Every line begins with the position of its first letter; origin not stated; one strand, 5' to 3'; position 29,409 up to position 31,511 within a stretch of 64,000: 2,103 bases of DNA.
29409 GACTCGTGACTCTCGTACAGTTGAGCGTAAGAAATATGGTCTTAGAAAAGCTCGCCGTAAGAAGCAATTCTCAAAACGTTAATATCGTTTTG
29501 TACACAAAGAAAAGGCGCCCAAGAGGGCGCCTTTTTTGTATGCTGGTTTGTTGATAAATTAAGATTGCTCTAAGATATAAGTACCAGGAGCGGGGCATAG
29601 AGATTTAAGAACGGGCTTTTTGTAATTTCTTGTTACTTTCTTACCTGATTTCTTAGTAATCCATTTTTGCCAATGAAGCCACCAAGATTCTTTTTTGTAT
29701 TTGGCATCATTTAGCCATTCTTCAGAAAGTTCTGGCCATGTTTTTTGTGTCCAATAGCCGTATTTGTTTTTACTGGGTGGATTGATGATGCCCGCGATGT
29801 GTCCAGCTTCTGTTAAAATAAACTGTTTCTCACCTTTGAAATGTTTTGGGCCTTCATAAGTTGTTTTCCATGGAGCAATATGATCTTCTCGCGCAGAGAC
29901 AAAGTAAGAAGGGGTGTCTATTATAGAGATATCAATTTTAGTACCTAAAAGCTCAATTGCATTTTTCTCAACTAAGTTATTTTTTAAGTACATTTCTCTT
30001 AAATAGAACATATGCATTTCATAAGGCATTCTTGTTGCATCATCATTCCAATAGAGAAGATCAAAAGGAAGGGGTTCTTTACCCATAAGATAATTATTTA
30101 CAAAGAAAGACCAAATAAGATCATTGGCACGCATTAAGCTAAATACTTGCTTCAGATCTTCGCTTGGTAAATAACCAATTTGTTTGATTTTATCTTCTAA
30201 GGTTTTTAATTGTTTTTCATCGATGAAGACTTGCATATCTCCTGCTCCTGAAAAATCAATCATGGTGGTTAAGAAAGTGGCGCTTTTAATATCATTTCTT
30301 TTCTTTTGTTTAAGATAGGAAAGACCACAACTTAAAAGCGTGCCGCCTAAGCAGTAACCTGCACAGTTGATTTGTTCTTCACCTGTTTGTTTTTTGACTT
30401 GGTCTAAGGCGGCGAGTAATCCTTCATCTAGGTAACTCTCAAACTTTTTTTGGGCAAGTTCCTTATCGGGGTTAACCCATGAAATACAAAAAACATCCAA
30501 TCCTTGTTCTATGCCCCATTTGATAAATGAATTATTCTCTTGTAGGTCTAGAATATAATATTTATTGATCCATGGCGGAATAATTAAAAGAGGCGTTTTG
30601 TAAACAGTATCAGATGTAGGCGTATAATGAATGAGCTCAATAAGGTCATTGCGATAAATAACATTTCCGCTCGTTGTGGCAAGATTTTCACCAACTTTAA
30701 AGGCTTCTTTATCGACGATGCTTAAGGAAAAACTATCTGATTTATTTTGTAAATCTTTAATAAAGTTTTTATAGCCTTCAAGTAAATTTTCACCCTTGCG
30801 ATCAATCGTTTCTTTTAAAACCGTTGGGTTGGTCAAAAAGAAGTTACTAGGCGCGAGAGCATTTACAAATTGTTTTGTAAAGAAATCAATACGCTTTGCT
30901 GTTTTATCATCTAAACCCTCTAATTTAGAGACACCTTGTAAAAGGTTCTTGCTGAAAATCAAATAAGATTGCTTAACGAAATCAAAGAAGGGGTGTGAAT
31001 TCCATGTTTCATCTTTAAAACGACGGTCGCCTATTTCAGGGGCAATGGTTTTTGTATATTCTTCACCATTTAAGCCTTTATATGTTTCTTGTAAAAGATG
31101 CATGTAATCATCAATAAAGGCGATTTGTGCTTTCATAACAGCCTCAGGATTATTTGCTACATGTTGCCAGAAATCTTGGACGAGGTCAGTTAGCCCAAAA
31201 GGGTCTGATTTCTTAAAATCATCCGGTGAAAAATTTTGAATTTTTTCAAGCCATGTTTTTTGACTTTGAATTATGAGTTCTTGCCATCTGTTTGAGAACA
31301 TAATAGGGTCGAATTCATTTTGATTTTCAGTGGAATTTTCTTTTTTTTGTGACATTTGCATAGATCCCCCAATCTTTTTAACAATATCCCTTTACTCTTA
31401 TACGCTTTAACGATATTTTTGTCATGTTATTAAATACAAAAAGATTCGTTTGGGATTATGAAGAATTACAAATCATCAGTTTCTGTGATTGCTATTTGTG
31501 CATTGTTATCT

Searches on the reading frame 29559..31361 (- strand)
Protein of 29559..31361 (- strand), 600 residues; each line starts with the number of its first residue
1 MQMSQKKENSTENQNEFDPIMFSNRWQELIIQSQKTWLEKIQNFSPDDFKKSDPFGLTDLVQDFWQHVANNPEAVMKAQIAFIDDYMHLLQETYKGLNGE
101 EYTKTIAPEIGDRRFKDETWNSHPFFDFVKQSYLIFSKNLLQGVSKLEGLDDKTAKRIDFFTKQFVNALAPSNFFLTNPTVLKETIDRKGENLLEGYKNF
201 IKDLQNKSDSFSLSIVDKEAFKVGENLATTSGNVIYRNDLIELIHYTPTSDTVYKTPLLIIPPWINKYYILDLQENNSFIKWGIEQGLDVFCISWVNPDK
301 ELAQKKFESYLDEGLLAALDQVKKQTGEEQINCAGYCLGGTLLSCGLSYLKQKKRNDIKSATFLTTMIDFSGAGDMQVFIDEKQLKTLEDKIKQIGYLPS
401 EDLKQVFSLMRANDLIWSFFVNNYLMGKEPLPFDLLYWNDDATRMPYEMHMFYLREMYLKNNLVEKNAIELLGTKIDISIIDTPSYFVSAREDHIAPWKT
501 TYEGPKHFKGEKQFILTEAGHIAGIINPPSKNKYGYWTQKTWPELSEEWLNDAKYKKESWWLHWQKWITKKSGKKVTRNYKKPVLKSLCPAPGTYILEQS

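Call 74: search_protein_families(library=pfam, proteins=[window:29559-31361:-], max_evalue=0.00001)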
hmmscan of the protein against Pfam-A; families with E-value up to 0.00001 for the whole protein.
window:29559-31361:- (600 aa): 2 families
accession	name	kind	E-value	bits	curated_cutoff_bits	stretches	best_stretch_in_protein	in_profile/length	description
PF07167.19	PhaC_N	-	7.8e-73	244.3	23.7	1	112-282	2-172/173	Poly-beta-hydroxybutyrate polymerase (PhaC) N-terminus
PF00561.26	Abhydrolase_1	-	1.4e-14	54.8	25.8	1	285-527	24-244/245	alpha/beta hydrolase fold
